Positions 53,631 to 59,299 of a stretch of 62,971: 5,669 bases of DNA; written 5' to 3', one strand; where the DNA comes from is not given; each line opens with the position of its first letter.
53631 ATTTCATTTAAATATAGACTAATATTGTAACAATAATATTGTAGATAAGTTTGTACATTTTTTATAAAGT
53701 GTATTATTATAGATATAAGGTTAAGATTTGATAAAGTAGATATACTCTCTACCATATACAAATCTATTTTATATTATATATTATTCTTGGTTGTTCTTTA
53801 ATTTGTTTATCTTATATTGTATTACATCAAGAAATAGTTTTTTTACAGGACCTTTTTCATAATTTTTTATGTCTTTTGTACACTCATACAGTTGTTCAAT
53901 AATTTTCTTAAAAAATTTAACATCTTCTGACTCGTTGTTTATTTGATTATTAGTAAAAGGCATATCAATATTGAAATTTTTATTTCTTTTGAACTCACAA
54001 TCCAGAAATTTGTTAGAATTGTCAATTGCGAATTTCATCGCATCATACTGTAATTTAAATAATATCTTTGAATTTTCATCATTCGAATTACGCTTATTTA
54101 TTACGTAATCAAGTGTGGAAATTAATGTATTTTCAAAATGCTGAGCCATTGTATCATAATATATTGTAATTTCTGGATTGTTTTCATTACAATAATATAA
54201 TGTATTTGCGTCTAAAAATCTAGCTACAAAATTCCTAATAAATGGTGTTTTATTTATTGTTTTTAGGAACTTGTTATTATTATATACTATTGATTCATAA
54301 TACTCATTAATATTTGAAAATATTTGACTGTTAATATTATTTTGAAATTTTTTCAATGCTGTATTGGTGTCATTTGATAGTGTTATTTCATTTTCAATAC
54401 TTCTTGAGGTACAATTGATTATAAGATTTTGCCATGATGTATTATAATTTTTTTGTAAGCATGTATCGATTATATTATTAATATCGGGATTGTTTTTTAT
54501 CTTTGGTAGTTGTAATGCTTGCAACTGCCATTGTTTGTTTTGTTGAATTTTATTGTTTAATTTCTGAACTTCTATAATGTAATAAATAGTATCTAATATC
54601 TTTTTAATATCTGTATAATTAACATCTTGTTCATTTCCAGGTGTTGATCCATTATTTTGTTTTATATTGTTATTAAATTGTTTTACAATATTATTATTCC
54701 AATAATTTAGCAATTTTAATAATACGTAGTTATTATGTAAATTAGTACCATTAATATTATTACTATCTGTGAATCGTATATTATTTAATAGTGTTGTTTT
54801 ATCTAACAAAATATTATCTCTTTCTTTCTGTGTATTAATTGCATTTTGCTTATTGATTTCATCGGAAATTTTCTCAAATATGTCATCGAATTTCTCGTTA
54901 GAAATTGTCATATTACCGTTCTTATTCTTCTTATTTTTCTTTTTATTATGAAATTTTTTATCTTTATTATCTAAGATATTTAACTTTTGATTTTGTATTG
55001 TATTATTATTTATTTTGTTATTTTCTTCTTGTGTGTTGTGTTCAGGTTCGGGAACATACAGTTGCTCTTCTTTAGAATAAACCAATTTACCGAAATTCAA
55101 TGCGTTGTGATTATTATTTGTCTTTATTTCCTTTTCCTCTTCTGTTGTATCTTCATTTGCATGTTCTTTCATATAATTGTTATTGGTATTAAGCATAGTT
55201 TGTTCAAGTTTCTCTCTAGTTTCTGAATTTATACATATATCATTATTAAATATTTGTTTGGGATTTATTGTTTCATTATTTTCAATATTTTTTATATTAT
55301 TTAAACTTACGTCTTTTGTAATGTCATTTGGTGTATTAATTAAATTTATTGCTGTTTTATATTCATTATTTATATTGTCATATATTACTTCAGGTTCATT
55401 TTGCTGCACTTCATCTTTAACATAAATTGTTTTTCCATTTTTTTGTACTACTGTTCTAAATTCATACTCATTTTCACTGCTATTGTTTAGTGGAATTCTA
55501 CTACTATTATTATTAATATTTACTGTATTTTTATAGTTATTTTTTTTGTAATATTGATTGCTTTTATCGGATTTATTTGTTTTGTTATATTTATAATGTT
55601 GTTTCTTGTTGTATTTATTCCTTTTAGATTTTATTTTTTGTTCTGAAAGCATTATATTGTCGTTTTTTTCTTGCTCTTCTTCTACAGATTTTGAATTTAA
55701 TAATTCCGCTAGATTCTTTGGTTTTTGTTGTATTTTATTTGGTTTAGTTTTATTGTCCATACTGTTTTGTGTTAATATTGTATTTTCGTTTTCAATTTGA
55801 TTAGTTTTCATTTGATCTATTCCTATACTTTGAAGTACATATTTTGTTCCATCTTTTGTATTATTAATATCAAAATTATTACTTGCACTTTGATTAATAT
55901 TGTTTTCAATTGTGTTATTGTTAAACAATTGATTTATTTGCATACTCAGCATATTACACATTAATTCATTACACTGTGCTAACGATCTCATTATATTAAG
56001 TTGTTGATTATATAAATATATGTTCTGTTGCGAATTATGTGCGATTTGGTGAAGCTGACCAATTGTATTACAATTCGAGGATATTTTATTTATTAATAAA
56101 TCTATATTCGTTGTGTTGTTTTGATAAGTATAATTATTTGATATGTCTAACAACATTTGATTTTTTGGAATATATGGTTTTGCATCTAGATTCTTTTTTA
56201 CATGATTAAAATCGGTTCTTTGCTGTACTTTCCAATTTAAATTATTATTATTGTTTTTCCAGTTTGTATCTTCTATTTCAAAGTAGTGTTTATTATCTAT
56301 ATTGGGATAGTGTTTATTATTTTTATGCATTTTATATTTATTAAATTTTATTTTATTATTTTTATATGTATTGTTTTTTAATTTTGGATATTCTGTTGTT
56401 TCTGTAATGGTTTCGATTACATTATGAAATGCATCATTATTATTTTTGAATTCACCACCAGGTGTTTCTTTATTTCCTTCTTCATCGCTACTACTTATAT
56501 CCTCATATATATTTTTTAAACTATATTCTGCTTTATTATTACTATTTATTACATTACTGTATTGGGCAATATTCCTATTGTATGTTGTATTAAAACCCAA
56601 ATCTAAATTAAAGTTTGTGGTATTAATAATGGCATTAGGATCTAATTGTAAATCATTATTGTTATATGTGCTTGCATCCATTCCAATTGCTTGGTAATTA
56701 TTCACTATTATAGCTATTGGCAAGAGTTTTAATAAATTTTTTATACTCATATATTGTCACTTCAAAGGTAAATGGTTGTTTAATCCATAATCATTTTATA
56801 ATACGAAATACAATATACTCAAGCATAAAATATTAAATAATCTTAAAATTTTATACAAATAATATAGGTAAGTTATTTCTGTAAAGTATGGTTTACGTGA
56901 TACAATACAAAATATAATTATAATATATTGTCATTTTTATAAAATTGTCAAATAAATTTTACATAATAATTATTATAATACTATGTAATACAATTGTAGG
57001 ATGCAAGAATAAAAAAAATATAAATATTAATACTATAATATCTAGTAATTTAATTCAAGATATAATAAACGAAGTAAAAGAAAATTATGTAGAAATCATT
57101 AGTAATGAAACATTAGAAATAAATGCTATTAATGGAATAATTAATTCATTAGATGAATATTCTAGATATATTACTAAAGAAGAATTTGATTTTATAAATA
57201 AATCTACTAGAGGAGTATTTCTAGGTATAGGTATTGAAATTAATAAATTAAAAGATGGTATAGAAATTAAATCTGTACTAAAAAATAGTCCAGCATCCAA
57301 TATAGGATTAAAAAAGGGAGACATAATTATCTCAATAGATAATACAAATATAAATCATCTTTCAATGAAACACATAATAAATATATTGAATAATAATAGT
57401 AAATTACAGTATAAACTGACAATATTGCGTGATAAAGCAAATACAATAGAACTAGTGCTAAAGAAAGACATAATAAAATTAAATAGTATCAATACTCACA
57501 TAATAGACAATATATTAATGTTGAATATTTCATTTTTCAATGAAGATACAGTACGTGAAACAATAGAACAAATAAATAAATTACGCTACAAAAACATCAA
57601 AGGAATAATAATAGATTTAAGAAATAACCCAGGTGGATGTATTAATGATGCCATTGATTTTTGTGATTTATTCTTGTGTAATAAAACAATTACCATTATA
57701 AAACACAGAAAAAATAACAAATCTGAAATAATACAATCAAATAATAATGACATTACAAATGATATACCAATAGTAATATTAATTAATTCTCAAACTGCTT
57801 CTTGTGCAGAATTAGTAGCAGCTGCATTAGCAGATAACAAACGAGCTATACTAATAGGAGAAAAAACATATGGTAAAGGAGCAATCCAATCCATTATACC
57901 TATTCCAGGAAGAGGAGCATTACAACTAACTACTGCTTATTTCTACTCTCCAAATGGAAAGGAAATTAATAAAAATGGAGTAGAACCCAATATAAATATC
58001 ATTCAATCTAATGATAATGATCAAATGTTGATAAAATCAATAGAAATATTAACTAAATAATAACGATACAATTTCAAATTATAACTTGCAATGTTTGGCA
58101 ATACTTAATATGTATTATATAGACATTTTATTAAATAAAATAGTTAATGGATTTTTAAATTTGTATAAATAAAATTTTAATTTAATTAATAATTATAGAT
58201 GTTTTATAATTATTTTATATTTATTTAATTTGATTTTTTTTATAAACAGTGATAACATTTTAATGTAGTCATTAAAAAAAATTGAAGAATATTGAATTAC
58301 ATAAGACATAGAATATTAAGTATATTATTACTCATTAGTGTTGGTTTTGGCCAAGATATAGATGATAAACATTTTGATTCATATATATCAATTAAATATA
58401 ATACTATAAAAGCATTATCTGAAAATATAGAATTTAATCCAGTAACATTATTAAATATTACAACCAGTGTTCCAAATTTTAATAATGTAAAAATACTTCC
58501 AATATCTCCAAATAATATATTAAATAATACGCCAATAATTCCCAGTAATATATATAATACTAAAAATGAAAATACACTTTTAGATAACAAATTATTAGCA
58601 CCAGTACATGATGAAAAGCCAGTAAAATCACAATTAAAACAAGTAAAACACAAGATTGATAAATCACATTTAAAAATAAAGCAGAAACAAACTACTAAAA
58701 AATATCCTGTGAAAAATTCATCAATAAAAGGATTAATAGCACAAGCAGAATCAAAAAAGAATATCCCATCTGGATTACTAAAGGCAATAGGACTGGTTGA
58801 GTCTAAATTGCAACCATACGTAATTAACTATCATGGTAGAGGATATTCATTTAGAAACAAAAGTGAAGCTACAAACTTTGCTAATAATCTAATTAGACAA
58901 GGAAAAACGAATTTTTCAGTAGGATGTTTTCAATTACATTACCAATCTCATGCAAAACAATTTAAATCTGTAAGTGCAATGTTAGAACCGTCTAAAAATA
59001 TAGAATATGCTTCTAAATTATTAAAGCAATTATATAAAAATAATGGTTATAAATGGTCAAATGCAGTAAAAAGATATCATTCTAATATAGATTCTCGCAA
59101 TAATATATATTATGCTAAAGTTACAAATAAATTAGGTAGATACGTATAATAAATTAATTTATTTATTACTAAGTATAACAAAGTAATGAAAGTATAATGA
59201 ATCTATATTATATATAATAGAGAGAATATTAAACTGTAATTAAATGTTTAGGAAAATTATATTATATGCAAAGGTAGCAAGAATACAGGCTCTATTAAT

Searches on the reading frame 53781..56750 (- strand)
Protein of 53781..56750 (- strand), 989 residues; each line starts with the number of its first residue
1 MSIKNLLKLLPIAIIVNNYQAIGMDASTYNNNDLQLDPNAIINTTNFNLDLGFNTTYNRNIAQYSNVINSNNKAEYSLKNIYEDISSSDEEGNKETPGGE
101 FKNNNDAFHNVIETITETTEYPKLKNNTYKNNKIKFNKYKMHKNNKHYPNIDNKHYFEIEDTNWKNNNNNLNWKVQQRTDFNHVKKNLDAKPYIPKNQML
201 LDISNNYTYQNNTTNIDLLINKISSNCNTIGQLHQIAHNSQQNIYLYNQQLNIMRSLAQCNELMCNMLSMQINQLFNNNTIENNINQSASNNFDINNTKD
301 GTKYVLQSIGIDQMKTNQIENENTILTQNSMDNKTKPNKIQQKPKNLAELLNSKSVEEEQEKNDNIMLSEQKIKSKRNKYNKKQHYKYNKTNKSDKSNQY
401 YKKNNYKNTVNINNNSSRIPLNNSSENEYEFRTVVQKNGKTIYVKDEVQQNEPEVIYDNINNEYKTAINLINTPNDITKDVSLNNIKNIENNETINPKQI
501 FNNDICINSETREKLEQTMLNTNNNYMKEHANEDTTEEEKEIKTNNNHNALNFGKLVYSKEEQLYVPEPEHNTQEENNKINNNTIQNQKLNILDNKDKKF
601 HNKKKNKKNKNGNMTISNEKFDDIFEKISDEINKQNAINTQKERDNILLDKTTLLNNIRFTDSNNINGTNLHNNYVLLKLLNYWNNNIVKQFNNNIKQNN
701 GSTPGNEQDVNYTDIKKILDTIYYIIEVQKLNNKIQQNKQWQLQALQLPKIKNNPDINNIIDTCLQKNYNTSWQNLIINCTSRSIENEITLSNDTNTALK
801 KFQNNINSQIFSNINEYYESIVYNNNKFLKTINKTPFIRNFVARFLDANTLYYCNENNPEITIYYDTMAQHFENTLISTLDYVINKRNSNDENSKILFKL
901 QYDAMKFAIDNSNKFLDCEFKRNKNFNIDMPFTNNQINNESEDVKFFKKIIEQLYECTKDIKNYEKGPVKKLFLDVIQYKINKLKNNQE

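Call 9: search_protein_families(library=pfam, proteins=[window:53781-56750:-], max_evalue=0.01)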
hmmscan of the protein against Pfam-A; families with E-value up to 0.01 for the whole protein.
window:53781-56750:- (989 aa): 0 families

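Call 22: search_protein_families(library=pfam, proteins=[window:53781-56750:-], max_evalue=1)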
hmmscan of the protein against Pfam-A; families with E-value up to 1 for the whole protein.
window:53781-56750:- (989 aa): 1 family
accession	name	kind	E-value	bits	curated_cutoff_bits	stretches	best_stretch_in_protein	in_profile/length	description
PF23012.2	Syntrophin_4th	-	0.16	12.7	27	1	885-930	30-76/100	Syntrophin C-terminal PH domain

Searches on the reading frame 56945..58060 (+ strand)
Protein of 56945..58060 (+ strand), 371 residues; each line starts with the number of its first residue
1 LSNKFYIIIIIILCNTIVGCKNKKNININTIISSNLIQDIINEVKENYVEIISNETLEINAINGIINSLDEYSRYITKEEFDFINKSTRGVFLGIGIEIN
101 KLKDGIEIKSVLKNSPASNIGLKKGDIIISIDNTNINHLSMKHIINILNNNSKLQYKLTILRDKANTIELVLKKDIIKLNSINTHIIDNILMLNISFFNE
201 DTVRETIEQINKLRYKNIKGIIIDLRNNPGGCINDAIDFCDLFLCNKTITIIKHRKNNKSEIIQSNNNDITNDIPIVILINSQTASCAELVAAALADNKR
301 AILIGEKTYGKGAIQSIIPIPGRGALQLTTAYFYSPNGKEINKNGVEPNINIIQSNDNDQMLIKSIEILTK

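Call 9: search_protein_families(library=pfam, proteins=[window:56945-58060:+], max_evalue=0.01)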
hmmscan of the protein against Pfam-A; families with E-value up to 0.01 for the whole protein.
window:56945-58060:+ (371 aa): 6 families
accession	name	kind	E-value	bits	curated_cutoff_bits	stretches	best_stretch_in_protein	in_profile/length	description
PF03572.23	Peptidase_S41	-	3.5e-46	157.2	24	1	190-351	2-164/165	Peptidase family S41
PF00595.29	PDZ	-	6.4e-11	42.9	23.2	1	89-160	8-80/81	PDZ domain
PF17820.7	PDZ_6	-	1e-10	41.6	27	1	108-161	2-53/54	PDZ domain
PF13180.12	PDZ_2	-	2.1e-10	41.2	27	1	95-165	3-72/80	PDZ domain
PF22694.1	CtpB_N-like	-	0.0018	19.2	27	1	37-79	41-84/85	Activating protease CtpB N-terminal domain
PF19805.5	DUF6288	-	0.0062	16.2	26.3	1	106-162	3-63/402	Family of unknown function (DUF6288)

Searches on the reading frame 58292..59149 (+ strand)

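Call 9: search_protein_families(library=pfam, proteins=[window:58292-59149:+], max_evalue=0.01)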
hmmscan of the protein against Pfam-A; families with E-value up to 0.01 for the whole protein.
window:58292-59149:+ (285 aa): 1 family
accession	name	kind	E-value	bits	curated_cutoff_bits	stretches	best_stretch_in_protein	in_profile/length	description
PF01464.25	SLT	-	5.6e-11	42.5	21.3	1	148-264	2-96/117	Transglycosylase SLT domain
